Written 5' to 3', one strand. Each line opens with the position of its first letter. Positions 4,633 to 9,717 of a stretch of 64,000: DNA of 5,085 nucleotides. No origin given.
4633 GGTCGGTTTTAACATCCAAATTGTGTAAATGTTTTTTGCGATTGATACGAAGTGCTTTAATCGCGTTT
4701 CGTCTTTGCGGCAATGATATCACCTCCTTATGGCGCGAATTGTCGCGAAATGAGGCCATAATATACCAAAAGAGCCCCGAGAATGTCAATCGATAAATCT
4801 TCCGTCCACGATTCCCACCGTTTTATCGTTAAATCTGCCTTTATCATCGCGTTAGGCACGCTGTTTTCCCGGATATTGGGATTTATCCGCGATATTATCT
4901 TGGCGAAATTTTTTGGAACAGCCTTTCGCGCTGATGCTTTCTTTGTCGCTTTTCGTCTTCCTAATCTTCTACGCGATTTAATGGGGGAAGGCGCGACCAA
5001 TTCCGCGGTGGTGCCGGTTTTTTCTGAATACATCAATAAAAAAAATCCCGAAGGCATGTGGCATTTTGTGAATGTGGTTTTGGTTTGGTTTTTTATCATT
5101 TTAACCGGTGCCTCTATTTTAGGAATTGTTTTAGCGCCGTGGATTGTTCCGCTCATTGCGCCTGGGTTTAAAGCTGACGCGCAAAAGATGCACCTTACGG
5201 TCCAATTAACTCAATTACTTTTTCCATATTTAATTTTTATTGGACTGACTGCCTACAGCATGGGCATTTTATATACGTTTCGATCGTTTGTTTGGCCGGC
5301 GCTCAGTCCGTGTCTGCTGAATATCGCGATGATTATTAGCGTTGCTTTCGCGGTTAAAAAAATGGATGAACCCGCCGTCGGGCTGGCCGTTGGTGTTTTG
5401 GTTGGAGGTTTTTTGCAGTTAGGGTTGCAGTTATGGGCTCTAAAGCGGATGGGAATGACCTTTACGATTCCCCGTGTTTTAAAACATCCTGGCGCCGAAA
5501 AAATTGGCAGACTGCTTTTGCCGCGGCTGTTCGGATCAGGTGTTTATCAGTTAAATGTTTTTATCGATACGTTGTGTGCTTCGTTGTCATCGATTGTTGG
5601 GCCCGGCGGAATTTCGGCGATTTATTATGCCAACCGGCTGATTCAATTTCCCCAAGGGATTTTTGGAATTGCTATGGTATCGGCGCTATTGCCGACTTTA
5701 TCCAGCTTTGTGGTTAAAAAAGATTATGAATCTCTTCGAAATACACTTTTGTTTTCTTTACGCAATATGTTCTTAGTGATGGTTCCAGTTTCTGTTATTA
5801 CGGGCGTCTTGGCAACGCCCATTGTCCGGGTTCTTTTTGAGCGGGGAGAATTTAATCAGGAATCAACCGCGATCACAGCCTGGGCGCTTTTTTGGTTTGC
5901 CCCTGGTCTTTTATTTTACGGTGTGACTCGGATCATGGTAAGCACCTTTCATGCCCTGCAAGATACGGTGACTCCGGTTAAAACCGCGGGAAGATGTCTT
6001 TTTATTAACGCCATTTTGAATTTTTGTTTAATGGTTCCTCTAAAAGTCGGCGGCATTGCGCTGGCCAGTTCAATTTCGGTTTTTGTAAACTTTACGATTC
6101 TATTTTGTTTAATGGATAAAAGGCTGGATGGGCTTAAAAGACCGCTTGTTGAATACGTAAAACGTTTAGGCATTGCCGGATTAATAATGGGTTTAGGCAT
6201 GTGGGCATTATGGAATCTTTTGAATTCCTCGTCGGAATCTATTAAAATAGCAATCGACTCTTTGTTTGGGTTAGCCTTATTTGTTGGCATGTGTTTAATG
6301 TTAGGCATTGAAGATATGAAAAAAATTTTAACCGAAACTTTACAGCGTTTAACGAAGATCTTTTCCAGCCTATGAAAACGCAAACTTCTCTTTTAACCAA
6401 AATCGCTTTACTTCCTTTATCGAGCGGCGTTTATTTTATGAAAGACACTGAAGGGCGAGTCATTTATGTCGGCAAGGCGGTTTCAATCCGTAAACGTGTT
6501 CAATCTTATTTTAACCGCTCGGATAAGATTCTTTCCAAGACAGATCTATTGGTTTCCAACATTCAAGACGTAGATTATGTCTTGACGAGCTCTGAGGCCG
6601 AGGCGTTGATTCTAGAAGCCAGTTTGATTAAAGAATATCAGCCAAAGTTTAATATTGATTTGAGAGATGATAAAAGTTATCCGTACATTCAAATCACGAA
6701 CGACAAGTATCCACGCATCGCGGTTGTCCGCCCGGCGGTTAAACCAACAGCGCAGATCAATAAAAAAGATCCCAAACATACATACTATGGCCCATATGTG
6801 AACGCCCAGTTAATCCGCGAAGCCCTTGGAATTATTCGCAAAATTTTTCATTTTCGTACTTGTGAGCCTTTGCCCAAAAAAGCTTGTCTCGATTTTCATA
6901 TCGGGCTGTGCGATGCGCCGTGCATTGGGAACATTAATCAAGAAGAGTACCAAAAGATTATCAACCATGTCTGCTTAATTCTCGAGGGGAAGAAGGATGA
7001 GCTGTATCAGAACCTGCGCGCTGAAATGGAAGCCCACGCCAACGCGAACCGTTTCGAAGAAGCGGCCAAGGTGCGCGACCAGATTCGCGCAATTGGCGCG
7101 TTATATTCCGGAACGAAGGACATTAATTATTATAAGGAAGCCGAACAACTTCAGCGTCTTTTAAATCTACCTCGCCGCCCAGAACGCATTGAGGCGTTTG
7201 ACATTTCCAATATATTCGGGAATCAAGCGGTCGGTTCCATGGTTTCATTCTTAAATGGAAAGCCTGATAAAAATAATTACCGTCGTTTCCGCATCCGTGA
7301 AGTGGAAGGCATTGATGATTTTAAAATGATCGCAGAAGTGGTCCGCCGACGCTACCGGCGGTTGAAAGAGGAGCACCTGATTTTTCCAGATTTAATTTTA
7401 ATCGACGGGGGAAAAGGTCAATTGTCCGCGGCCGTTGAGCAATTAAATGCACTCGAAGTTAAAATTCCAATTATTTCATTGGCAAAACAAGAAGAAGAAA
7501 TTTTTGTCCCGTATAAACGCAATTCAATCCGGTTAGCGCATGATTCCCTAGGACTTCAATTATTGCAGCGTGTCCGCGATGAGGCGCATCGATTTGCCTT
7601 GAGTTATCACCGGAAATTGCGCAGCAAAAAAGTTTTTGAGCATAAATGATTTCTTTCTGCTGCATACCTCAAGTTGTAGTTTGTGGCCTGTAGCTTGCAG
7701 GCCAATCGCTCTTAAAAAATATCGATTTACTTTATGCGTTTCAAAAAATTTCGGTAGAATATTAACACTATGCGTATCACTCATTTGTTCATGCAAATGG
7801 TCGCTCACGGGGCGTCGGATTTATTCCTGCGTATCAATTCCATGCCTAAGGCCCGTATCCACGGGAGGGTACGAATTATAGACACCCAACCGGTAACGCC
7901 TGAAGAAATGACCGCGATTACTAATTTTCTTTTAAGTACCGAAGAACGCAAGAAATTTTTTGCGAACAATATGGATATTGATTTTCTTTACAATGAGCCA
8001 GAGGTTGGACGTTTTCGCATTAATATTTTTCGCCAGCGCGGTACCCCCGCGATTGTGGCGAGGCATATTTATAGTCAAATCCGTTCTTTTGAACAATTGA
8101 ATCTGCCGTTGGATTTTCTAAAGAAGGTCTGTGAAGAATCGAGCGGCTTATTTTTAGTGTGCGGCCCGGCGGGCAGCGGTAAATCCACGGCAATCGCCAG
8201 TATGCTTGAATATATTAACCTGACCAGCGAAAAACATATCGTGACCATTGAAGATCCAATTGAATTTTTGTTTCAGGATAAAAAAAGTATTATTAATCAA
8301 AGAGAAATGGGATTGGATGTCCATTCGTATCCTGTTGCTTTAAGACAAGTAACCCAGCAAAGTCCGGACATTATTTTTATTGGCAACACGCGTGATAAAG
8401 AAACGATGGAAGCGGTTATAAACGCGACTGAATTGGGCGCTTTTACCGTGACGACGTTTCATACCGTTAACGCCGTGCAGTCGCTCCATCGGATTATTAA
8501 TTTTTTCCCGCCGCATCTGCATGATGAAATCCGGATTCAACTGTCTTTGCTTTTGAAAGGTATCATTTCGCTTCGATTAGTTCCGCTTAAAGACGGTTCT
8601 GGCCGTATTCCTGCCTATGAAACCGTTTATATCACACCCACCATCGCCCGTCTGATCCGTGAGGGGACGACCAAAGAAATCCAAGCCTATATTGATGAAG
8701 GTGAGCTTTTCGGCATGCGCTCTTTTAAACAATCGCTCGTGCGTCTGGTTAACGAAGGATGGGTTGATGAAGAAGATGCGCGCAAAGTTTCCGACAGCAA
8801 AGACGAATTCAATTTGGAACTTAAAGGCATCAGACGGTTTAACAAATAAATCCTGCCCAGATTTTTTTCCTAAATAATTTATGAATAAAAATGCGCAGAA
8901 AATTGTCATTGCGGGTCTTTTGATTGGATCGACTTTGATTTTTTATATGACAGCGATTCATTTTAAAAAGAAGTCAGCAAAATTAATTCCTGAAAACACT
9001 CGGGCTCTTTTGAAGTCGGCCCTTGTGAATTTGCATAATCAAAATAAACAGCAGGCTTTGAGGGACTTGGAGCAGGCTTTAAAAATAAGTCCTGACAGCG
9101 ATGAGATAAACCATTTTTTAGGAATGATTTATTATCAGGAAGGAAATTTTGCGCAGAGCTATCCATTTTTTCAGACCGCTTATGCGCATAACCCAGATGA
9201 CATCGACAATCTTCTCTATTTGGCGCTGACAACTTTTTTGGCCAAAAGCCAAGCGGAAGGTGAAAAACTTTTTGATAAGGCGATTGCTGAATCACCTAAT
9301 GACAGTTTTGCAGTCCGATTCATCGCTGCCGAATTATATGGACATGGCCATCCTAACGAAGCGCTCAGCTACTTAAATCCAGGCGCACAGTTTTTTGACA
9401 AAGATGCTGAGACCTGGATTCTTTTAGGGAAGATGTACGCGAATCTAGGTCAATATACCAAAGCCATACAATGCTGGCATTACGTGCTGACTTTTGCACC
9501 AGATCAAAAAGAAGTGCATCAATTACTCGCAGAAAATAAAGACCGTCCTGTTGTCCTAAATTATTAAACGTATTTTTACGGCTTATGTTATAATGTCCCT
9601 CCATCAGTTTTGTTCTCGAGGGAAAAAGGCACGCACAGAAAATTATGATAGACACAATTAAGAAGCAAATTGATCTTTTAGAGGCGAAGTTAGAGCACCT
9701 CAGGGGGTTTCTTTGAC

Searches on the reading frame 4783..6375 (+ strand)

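Call 69: search_protein_families(library=pfam, proteins=[window:4783-6375:+], max_evalue=0.00001)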
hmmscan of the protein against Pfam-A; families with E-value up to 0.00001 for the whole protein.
window:4783-6375:+ (530 aa): 2 families
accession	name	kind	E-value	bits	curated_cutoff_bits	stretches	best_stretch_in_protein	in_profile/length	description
PF03023.19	MurJ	-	3.7e-115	385.6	27.4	1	40-475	1-430/451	Lipid II flippase MurJ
PF01554.23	MatE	-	4.4e-10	39.9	24.9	1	258-414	9-160/161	MatE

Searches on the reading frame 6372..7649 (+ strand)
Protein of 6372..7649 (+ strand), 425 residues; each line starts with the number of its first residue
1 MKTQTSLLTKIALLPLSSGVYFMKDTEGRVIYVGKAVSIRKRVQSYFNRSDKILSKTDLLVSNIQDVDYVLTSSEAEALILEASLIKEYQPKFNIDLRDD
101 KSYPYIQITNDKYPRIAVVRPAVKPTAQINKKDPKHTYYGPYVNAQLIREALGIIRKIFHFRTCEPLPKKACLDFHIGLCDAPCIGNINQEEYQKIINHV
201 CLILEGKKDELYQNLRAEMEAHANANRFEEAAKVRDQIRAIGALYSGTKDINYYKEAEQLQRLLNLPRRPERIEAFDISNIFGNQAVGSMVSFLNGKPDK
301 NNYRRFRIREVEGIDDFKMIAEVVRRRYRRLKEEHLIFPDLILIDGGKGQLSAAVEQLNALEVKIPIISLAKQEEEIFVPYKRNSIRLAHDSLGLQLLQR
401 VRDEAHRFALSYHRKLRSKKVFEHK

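Call 69: search_protein_families(library=pfam, proteins=[window:6372-7649:+], max_evalue=0.00001)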
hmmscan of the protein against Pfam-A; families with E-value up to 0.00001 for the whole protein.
window:6372-7649:+ (425 aa): 3 families
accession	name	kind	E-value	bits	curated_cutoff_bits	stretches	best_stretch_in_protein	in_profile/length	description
PF08459.17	UvrC_RNaseH_dom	-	2.8e-56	190.2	22.3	1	261-409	1-158/159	UvrC RNAse H endonuclease domain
PF01541.30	GIY-YIG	-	2.6e-08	34.5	22.6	1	18-94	2-78/78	GIY-YIG catalytic domain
PF02151.25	UVR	-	4.6e-08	33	21.5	1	214-242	6-34/36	UvrB/uvrC motif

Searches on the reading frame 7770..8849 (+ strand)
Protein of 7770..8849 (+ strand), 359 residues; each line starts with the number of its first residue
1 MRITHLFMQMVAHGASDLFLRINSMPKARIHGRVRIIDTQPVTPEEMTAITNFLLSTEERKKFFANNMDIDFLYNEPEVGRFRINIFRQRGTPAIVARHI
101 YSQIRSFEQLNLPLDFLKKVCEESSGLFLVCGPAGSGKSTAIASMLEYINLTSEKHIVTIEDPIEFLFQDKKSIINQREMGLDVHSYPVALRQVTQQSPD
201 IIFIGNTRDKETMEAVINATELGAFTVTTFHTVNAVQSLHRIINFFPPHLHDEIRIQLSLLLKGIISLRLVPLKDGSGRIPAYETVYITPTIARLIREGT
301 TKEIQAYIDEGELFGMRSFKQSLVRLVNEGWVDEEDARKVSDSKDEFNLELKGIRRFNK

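Call 69: search_protein_families(library=pfam, proteins=[window:7770-8849:+], max_evalue=0.00001)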
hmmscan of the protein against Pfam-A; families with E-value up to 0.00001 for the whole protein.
window:7770-8849:+ (359 aa): 1 family
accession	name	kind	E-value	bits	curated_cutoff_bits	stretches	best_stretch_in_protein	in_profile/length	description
PF00437.27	T2SSE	-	4.6e-31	108.2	24.9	1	107-272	121-279/370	Type II/IV secretion system protein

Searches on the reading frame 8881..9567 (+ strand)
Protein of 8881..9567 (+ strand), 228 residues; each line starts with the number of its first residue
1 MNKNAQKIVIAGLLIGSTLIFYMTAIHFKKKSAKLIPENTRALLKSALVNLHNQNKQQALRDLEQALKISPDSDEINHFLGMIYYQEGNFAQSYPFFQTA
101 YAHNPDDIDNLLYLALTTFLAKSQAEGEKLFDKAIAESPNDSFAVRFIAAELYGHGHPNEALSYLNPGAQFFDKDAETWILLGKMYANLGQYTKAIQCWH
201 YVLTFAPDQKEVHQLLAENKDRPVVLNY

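Call 69: search_protein_families(library=pfam, proteins=[window:8881-9567:+], max_evalue=0.00001)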
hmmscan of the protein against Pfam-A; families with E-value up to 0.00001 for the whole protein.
window:8881-9567:+ (228 aa): 13 families
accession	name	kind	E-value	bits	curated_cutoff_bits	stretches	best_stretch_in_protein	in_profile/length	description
PF07719.23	TPR_2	-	6e-20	70.1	27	0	176-208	1-33/34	Tetratricopeptide repeat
PF14559.12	TPR_19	-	4.6e-16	59.3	25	1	57-107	8-58/68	Tetratricopeptide repeat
PF00515.34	TPR_1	-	8.3e-16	57.5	27.8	0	176-208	1-33/34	Tetratricopeptide repeat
PF13428.12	TPR_14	-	8.8e-15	54.2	23.5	0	177-218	2-43/44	Tetratricopeptide repeat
PF23914.1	TPR_CcmH_CycH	-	1.2e-13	51.7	42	0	174-217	48-91/158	Cytochrome c-type biogenesis protein H TPR domain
PF13181.12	TPR_8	-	1.8e-11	43.7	25.7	0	176-198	1-23/34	Tetratricopeptide repeat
PF13432.12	TPR_16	-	4.8e-11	43.3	32.7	0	80-141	3-64/65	Tetratricopeptide repeat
PF13371.12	TPR_9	-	1.5e-10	41.3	35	0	37-74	26-63/73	Tetratricopeptide repeat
PF13414.12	TPR_11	-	7e-10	38.9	26.8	0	58-88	12-42/42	TPR repeat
PF13431.12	TPR_17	-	3.2e-09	36.8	24.4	0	174-197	11-34/34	Tetratricopeptide repeat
PF12895.13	ANAPC3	-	1.1e-08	35.6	27.2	0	129-198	10-78/82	Anaphase-promoting complex, cyclosome, subunit 3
PF13174.12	TPR_6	-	1.3e-08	35.4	26.3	0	42-73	2-33/33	Tetratricopeptide repeat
PF13424.12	TPR_12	-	5e-08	33.5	30.1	0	42-100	5-71/77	Tetratricopeptide repeat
